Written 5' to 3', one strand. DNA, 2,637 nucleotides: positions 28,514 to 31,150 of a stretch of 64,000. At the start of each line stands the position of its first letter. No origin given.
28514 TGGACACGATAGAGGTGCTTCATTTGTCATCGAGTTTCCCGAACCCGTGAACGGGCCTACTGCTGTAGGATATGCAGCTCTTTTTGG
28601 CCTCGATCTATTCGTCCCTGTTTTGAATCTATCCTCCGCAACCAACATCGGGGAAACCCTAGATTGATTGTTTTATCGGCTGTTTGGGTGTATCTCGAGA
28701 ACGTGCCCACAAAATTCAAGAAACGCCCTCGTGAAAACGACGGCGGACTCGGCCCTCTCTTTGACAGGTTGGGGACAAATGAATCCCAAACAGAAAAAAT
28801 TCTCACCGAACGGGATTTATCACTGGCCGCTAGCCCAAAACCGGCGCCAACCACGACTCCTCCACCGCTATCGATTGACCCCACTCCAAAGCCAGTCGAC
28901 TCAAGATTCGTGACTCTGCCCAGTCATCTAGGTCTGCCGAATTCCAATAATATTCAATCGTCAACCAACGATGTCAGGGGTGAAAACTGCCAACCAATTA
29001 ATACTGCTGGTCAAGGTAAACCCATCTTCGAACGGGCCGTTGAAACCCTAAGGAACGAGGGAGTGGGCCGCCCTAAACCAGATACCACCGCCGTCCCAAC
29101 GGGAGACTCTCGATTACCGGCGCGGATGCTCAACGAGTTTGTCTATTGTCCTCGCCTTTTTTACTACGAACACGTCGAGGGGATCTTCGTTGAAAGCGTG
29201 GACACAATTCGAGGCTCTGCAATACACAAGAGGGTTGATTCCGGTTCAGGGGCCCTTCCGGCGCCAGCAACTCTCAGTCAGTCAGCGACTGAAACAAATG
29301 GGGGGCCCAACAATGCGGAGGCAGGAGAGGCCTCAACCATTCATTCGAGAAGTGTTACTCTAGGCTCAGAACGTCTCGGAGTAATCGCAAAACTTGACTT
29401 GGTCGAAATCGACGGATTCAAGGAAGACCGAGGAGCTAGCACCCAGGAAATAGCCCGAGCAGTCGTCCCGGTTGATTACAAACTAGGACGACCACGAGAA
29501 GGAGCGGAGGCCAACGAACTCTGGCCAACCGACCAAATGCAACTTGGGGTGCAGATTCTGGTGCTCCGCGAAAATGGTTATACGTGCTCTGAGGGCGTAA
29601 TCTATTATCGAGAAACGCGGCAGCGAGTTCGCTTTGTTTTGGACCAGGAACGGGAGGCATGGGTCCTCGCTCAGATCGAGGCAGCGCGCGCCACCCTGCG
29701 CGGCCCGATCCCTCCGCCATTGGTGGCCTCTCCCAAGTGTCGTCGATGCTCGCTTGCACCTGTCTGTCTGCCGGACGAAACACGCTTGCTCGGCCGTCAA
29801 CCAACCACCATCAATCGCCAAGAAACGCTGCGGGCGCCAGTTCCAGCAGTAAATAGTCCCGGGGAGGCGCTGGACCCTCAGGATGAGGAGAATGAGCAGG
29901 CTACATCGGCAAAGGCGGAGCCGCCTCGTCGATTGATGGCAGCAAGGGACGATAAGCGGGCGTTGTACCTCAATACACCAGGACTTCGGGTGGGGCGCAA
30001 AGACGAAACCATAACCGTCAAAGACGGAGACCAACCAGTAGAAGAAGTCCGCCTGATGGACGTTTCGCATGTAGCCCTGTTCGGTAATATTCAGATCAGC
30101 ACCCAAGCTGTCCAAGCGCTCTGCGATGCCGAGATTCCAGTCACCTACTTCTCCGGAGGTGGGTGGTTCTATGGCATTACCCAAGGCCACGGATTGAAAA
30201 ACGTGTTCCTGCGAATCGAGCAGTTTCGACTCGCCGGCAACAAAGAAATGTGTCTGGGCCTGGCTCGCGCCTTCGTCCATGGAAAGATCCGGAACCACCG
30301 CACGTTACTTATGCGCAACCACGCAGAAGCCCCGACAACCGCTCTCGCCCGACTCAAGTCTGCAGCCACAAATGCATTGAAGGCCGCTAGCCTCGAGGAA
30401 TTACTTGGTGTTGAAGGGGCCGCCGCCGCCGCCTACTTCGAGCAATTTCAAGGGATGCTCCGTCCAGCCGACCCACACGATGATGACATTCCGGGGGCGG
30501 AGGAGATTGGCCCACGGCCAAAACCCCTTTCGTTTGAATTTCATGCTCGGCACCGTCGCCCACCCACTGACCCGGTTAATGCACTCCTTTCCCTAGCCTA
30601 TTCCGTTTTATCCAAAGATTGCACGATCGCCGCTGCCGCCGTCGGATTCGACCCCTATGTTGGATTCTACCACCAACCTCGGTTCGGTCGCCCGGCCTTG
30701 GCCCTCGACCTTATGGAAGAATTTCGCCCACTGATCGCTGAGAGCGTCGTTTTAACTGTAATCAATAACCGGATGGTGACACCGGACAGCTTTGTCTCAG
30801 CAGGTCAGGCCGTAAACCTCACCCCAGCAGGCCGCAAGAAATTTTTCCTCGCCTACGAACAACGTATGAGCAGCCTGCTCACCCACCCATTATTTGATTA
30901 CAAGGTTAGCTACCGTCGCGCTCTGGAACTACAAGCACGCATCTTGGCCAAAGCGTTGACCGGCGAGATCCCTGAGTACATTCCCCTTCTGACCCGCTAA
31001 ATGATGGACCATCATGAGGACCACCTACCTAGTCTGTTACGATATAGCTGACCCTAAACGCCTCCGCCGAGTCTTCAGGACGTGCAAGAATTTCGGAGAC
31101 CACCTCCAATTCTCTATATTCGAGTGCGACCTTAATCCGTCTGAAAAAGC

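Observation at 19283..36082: Complete type I-G (I-U) CRISPR-Cas locus split into two divergent modules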

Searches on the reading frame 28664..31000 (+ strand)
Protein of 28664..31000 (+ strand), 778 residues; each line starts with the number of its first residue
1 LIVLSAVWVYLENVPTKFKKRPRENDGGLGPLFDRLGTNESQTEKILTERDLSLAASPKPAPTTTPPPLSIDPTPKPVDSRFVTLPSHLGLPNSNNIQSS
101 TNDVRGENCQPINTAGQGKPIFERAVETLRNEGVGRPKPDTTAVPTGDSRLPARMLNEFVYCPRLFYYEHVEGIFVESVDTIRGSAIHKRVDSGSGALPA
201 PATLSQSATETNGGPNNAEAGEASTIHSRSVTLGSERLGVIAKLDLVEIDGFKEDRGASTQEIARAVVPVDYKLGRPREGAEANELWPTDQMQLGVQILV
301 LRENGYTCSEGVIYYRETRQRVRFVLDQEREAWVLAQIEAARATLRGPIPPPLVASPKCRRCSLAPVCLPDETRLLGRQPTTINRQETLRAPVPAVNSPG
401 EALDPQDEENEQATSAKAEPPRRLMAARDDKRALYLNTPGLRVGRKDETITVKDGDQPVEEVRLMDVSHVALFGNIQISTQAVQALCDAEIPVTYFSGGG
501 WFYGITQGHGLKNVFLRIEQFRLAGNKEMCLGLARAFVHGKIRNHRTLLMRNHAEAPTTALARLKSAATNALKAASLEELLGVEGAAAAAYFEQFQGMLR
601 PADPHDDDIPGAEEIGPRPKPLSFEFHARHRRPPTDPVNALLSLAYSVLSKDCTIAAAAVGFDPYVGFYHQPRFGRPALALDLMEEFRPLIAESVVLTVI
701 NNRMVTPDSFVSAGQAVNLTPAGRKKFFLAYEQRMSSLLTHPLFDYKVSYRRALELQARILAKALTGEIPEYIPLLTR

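Call 6: search_protein_families(library=ncbifam, proteins=[window:28664-31000:+])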
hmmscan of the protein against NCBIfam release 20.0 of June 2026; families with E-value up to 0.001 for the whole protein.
window:28664-31000:+ (778 aa): 10 families
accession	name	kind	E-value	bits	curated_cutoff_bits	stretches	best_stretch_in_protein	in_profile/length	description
NF049935.1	cas4g_cas1g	exception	1.1e-210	700.7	560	1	151-778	2-546/546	CRISPR-associated endonuclease Cas4g/Cas1g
TIGR04093.1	cas1_CYANO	exception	5.8e-99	331.2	385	1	433-778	2-334/334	type I-D CRISPR-associated endonuclease Cas1d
TIGR03640.1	cas1_DVULG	exception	7.3e-84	281.8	385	1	433-776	5-339/340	type I-C CRISPR-associated endonuclease Cas1c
TIGR00287.1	cas1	equivalog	1.1e-77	261.4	71.7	2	623-768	177-322/327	CRISPR-associated endonuclease Cas1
TIGR03983.1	cas1_MYXAN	equivalog_domain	7.2e-71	238.9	358.05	1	421-768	1-337/347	type I-MYXAN CRISPR-associated endonuclease Cas1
TIGR03641.1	cas1_HMARI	exception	1.5e-48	165.8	304.1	2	623-774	169-319/324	type I-B CRISPR-associated endonuclease Cas1b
TIGR04329.1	cas1_PREFRAN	exception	6.8e-23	81.2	300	2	626-754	177-303/317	type V CRISPR-associated endonuclease Cas1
TIGR00372.1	cas4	equivalog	9.1e-23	81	65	1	155-370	5-180/180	CRISPR-associated protein Cas4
TIGR03639.1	cas1_NMENI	exception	1.6e-11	44.1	120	1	630-700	163-234/278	type II CRISPR-associated endonuclease Cas1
TIGR03638.1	cas1_ECOLI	exception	2e-05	24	215.6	0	635-671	169-205/269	type I-E CRISPR-associated endonuclease Cas1e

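Call 7: search_protein_families(library=pfam, proteins=[window:28664-31000:+])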
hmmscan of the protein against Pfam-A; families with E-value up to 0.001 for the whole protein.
window:28664-31000:+ (778 aa): 3 families
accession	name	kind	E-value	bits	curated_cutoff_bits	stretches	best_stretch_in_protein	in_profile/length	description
PF01867.21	Cas_Cas1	-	1.8e-89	300.1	22.3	1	434-733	1-283/283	CRISPR associated protein Cas1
PF01930.23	Cas_Cas4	-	8.5e-15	55.6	22.7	1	285-369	76-159/160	Domain of unknown function DUF83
PF12705.13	PDDEXK_1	-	1.7e-08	35.2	22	1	156-368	7-246/247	PD-(D/E)XK nuclease superfamily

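Call 13: find_homologous_proteins(query=window:29126-31000:+, max_evalue=1e-20)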
Query window:29126-31000:+ (624 aa): 7082 proteins with E <= 1e-20 among 8000 candidates; the best 120 are listed.
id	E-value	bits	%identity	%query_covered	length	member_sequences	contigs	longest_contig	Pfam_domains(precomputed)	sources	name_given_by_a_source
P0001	0.0e+0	1409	100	100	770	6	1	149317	PF01930.24,PF12705.14,PF01867.22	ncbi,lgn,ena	-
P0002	0.0e+0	1310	93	100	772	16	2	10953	PF01930.24,PF12705.14,PF01867.22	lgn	-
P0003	0.0e+0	1291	92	100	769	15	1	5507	PF01930.24,PF12705.14,PF01867.22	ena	-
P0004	0.0e+0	1122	80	100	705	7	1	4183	PF01930.24,PF12705.14,PF01867.22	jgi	jgi:CRISPR-associated protein Cas1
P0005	0.0e+0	1065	76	100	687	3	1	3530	PF01930.24,PF12705.14,PF01867.22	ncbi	ncbi:MAG: CRISPR-associated endonuclease Cas1 [Verrucomicrobiota bacterium]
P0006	0.0e+0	1021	72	100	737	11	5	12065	PF01930.24,PF12705.14,PF01867.22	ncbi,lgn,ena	-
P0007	0.0e+0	1019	72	100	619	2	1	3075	PF01930.24,PF12705.14,PF01867.22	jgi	jgi:CRISPR-associated protein Cas1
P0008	0.0e+0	1011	74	100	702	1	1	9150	PF01930.24,PF12705.14,PF01867.22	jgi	jgi:CRISPR-associated protein Cas1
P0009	0.0e+0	1010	75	100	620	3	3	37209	PF01930.24,PF12705.14,PF01867.22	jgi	-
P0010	1.7e-298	1010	73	100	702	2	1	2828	PF01930.24,PF12705.14,PF01867.22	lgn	-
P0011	7.6e-298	1008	73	100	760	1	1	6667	PF01930.24,PF12705.14,PF01867.22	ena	-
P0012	5.0e-296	1002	74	100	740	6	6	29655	PF01930.24,PF12705.14,PF01867.22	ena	-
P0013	1.1e-295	1000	72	100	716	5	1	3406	PF01930.24,PF12705.14,PF01867.22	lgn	-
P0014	1.8e-294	997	74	100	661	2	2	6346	PF01930.24,PF12705.14,PF01867.22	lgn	-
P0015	2.4e-294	996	74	100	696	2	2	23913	PF01930.24,PF12705.14,PF01867.22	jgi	-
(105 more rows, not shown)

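Call 15: find_encoding_contigs(protein=P0002, flank=10000, max_places=4)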
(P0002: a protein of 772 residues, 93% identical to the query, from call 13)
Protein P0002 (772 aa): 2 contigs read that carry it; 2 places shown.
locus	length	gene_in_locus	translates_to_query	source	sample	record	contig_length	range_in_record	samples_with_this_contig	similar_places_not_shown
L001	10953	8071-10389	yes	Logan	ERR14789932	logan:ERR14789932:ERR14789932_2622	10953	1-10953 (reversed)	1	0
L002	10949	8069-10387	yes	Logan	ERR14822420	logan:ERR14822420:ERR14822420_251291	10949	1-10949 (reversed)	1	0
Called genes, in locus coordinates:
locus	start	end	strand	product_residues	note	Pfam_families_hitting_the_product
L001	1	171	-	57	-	?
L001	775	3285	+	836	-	PF00270:DEAD, PF00271:Helicase_C (weak), PF22590:Cas3-like_C_2, PF18019:Cas3_HD (weak)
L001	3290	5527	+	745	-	-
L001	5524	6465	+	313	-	PF09617:Cas_GSU0053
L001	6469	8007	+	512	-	-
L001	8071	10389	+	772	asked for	PF12705:PDDEXK_1 (weak), PF01930:Cas_Cas4, PF01867:Cas_Cas1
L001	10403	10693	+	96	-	PF09827:CRISPR_Cas2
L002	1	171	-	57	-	?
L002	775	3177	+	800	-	PF00270:DEAD, PF00271:Helicase_C (weak), PF22590:Cas3-like_C_2, PF18019:Cas3_HD (weak)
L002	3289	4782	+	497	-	-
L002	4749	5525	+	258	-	-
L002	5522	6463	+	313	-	PF09617:Cas_GSU0053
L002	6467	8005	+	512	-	-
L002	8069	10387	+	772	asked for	PF12705:PDDEXK_1 (weak), PF01930:Cas_Cas4, PF01867:Cas_Cas1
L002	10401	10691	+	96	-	PF09827:CRISPR_Cas2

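Call 27: find_related_loci(query=A1, collection=genome_contigs, flank=10000)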
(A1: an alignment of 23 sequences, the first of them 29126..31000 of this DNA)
Query A1 (624 aa) in genome_contigs; peptide patterns used: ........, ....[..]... (x = any residue, [..] = any of these).
599 stretches matched a pattern (row limit reached: there are more); 581 encode a relative of the query (tblastn E <= 1e-3); the best 80 are kept; 80 distinct loci.
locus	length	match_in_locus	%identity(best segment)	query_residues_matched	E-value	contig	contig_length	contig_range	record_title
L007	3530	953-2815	76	1-624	0e+0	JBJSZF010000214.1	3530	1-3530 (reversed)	MAG: Verrucomicrobiota bacterium isolate samp_4434_concoct_1154 samp_4434_640423, whole genome shotgun sequence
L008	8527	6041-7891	72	1-624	0e+0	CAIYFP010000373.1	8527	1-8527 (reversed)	MAG: uncultured Verrucomicrobia bacterium isolate LaPlata-b_bin-1236 genome assembly, contig: bin-1236:373/632, whole ge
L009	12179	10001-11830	72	1-624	0e+0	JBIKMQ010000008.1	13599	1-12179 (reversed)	MAG: Candidatus Chromulinivoraceae bacterium isolate ME2014-09-11_3300037507_group5_bin110 Rohwer_bin2686_scaffold_4037_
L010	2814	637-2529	71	1-624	0e+0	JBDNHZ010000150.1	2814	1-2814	MAG: Verrucomicrobiota bacterium isolate concoct.48.WLB k141_422548, whole genome shotgun sequence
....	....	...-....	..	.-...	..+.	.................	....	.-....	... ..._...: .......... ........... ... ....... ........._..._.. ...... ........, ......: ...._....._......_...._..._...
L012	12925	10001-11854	73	1-624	0e+0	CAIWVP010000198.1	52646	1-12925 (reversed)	MAG: uncultured Verrucomicrobia bacterium isolate Ja2_bin-1724 genome assembly, contig: bin-1724:198/211, whole genome s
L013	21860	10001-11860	71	1-624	0e+0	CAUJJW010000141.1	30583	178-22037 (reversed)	MAG: Verrucomicrobiota bacterium isolate KLAP45 genome assembly, contig: KLAP45_474914, whole genome shotgun sequence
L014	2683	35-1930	70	1-624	0e+0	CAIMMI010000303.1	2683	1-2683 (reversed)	MAG: uncultured Verrucomicrobia bacterium isolate Ja1_bin-3224 genome assembly, contig: bin-3224:303/362, whole genome s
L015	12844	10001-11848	71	1-624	0e+0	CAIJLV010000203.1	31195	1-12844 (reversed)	MAG: uncultured Verrucomicrobia bacterium isolate Loclat_bin-04712 genome assembly, contig: bin-04712:203/237, whole gen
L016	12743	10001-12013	68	1-624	0e+0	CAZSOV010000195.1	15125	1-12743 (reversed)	MAG TPA_asm: uncultured Verrucomicrobiota bacterium isolate SRP302895_co1_382 genome assembly, contig: NODE_7538_length_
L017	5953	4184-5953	72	1-612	0e+0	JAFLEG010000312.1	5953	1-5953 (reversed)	MAG: Verrucomicrobia bacterium isolate UWPOB_VERRUCO1 gnl_X_JEIBJCKH_312, whole genome shotgun sequence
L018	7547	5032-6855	69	1-624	0e+0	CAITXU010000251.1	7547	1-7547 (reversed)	MAG: uncultured Verrucomicrobia bacterium isolate Kiruna_bin-02725 genome assembly, contig: bin-02725:251/298, whole gen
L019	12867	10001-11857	67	1-624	0e+0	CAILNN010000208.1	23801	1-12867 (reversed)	MAG: uncultured Verrucomicrobia bacterium isolate AM-lipid-02-D2_bin-0035 genome assembly, contig: bin-0035:208/423, who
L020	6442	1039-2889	64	1-624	0e+0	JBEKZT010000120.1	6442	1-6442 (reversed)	MAG: Verrucomicrobiota bacterium isolate SPRUCE 76 SPRUCE_76_120, whole genome shotgun sequence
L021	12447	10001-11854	64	1-624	0e+0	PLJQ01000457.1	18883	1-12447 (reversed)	MAG: Limisphaerales bacterium isolate palsa_1396 73.20110800_P1M.49_contig_27759, whole genome shotgun sequence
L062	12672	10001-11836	62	1-624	0e+0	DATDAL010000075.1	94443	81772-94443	MAG TPA_asm: Terrimicrobiaceae bacterium isolate SMAG_U95 k141_947742, whole genome shotgun sequence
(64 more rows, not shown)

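Call 35: list_cluster_members(proteins=[P0001, P0121])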
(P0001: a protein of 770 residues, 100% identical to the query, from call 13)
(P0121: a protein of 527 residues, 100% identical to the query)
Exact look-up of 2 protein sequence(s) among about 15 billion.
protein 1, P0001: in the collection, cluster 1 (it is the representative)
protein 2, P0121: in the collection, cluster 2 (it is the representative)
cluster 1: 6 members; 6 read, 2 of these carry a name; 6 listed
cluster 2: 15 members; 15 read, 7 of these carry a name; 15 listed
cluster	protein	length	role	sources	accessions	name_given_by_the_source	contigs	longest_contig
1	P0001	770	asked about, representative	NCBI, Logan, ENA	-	-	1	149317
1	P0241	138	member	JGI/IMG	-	CRISPR-associated protein Cas1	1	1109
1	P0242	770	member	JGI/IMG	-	CRISP-associated protein Cas1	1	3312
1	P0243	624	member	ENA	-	-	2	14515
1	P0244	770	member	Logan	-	-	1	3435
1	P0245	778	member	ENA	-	-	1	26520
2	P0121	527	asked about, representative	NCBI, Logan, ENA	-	-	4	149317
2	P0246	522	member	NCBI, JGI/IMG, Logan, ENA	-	CRISPR-associated protein Csb2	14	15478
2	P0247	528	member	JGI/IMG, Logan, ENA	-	CRISPR-associated protein Csb2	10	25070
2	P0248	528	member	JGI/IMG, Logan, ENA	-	CRISPR-associated protein Csb2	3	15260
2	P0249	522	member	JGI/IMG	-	CRISPR-associated protein Csb2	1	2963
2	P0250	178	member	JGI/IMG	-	CRISPR-associated protein Csb2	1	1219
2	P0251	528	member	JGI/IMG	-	CRISPR-associated protein Csb2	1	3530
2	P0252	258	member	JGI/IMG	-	CRISPR-associated protein Csb2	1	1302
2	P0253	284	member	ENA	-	-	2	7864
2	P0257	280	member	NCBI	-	-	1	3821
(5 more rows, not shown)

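Call 37: find_encoding_contigs(protein=P0247, flank=10000, max_places=4)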
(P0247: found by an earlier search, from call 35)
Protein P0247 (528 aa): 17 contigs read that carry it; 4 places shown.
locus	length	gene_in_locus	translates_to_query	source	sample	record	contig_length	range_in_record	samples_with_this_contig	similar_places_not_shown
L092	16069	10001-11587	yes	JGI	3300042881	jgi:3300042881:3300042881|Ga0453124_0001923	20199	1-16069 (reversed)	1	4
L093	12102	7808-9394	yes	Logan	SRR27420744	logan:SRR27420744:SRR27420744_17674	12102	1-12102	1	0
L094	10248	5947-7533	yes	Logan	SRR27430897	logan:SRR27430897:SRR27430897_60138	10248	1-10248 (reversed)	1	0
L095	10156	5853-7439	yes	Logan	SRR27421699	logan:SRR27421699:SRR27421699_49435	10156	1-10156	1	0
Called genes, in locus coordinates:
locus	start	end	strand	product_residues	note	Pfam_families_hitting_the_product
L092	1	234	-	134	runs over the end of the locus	-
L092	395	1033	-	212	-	PF06067:DUF932 (weak)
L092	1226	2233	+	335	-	PF08279:HTH_11 (faint), PF13280:WYL, PF25583:WCX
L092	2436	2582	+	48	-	-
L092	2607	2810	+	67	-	-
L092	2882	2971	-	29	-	-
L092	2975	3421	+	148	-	PF02661:Fic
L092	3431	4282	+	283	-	PF02498:Bro-N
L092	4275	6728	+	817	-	PF00270:DEAD, PF00271:Helicase_C, PF22590:Cas3-like_C_2, PF18019:Cas3_HD (weak)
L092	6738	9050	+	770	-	-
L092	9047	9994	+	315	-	PF09617:Cas_GSU0053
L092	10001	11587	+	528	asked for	-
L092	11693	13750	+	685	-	PF12705:PDDEXK_1, PF01930:Cas_Cas4, PF01867:Cas_Cas1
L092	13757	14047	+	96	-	PF09827:CRISPR_Cas2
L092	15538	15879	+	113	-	-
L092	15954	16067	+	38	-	?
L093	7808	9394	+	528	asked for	-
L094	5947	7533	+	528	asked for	-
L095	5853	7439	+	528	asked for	-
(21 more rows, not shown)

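Call 38: find_encoding_contigs(protein=P0245, flank=10000, max_places=4)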
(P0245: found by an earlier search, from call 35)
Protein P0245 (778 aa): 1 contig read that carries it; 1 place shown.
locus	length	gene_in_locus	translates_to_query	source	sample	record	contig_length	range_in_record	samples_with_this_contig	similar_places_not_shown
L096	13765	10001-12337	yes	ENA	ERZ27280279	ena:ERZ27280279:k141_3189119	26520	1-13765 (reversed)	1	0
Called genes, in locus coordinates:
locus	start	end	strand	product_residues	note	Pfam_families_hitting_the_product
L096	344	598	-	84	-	-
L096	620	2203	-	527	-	-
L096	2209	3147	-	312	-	PF09617:Cas_GSU0053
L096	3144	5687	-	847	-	-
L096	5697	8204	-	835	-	PF00270:DEAD, PF00271:Helicase_C (weak), PF22590:Cas3-like_C_2, PF18019:Cas3_HD (weak)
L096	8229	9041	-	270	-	-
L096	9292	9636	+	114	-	-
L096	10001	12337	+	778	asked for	PF12705:PDDEXK_1 (weak), PF01930:Cas_Cas4, PF01867:Cas_Cas1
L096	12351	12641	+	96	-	PF09827:CRISPR_Cas2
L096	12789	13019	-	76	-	-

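Call 64: search_protein_families(library=ncbifam, proteins=[L062:4-1347:+, L062:1485-3593:-, L062:3587-4936:-, L062:4963-5883:+, L062:6187-6801:+, L062:7159-8100:+, L062:7120-7848:-, L062:8607-9419:+, L062:9638-11839:+], max_evalue=0.001)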
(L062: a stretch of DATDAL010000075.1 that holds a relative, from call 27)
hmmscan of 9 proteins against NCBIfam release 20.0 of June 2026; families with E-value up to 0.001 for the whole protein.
L062:4-1347:+ (447 aa): 1 family
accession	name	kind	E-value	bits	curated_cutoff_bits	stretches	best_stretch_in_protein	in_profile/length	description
TIGR02570.1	cas7_GSU0053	equivalog_domain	2.9e-20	72.9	38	1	26-198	1-170/178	type I-G CRISPR-associated RAMP protein Csb1/Cas7g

L062:1485-3593:- (702 aa): 6 families
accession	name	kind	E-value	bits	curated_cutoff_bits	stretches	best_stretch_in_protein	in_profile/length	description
TIGR02621.3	cas3_GSU0051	exception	1.1e-166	557.1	400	1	7-673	1-607/854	type I-G CRISPR-associated helicase/endonuclease Cas3g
TIGR01587.1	cas3_core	equivalog_domain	6.1e-28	98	102.45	1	41-419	5-332/358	CRISPR-associated helicase Cas3'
NF007248.0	PRK09694.1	equivalog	6.1e-11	41.1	569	1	262-412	525-667/878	CRISPR-associated helicase/endonuclease Cas3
TIGR01054.1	rgy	equivalog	0.0002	19.1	471.7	1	5-99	66-149/1172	reverse gyrase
TIGR03158.1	cas3_cyano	exception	0.00028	20.1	69.1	1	355-404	304-356/357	type I-D CRISPR-associated helicase Cas3'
TIGR02562.1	cas3_yersinia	equivalog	0.00048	18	565.95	1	348-420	824-892/1110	type I-F CRISPR-associated helicase Cas3f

L062:3587-4936:- (449 aa): 1 family
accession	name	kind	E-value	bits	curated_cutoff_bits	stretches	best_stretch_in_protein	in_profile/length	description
TIGR02165.1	cas5_6_GSU0054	equivalog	9.8e-56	189.9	45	1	9-440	93-491/492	type I-G CRISPR-associated protein Csb2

L062:4963-5883:+ (306 aa): 2 families
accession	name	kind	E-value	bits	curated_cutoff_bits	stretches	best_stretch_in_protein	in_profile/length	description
TIGR02621.3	cas3_GSU0051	exception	1e-45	156.9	400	1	68-298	651-854/854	type I-G CRISPR-associated helicase/endonuclease Cas3g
TIGR01596.1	cas3_HD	equivalog_domain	3.3e-14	53.3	43.45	1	95-228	1-103/178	CRISPR-associated endonuclease Cas3''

L062:6187-6801:+ (204 aa): 1 family
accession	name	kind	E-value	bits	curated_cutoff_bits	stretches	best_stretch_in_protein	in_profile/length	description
NF049934.1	adjac_Cas3_IG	equivalog_domain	6.1e-60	203.4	65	1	6-202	105-299/299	type I-G CRISPR-associated protein, Cas3-extension family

L062:7159-8100:+ (313 aa): 1 family
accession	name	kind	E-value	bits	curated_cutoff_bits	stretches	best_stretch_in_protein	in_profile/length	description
NF033547.1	transpos_IS1595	equivalog_domain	5.3e-60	202.9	75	1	73-273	2-215/215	IS1595 family transposase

L062:7120-7848:- (242 aa): 0 families

L062:8607-9419:+ (270 aa): 0 families

L062:9638-11839:+ (733 aa): 10 families
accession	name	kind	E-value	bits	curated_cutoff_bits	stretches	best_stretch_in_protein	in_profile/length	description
NF049935.1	cas4g_cas1g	exception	1e-208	694.3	560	1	118-733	2-546/546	CRISPR-associated endonuclease Cas4g/Cas1g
TIGR04093.1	cas1_CYANO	exception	1.1e-94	317.2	385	1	394-733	2-334/334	type I-D CRISPR-associated endonuclease Cas1d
TIGR03640.1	cas1_DVULG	exception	1.4e-84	284.2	385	1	394-731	5-339/340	type I-C CRISPR-associated endonuclease Cas1c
TIGR00287.1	cas1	equivalog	2e-78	263.8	71.7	1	395-723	2-322/327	CRISPR-associated endonuclease Cas1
TIGR03983.1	cas1_MYXAN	equivalog_domain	2.4e-74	250.3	358.05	1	382-723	1-337/347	type I-MYXAN CRISPR-associated endonuclease Cas1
TIGR03641.1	cas1_HMARI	exception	3.8e-51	174.3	304.1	1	395-730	3-320/324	type I-B CRISPR-associated endonuclease Cas1b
TIGR00372.1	cas4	equivalog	9.4e-23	81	65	1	122-338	5-180/180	CRISPR-associated protein Cas4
TIGR04329.1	cas1_PREFRAN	exception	2.6e-19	69.5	300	1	407-707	23-301/317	type V CRISPR-associated endonuclease Cas1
TIGR03639.1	cas1_NMENI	exception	2e-09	37.1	120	1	586-654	165-233/278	type II CRISPR-associated endonuclease Cas1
TIGR03638.1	cas1_ECOLI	exception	2.1e-06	27.2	215.6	0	590-627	169-206/269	type I-E CRISPR-associated endonuclease Cas1e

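Call 67: find_encoding_contigs(protein=P0242, flank=10000, max_places=4)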
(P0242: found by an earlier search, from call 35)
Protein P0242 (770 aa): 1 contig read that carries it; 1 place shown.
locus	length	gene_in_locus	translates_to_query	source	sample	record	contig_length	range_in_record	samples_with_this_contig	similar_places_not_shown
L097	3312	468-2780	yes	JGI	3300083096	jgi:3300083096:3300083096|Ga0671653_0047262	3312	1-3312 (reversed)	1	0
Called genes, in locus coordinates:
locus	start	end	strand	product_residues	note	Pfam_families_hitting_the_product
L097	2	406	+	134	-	?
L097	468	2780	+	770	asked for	PF12705:PDDEXK_1 (weak), PF01930:Cas_Cas4, PF01867:Cas_Cas1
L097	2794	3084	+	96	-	PF09827:CRISPR_Cas2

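Call 68: find_encoding_contigs(protein=P0244, flank=10000, max_places=4)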
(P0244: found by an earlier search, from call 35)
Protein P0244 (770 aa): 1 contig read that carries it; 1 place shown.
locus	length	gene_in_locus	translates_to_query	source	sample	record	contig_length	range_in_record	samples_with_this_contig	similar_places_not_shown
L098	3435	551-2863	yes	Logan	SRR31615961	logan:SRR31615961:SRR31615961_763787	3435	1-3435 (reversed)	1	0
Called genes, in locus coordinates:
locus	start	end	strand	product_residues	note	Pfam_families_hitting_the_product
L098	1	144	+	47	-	?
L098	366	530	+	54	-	-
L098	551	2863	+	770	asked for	PF12705:PDDEXK_1 (weak), PF01930:Cas_Cas4, PF01867:Cas_Cas1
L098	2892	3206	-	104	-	-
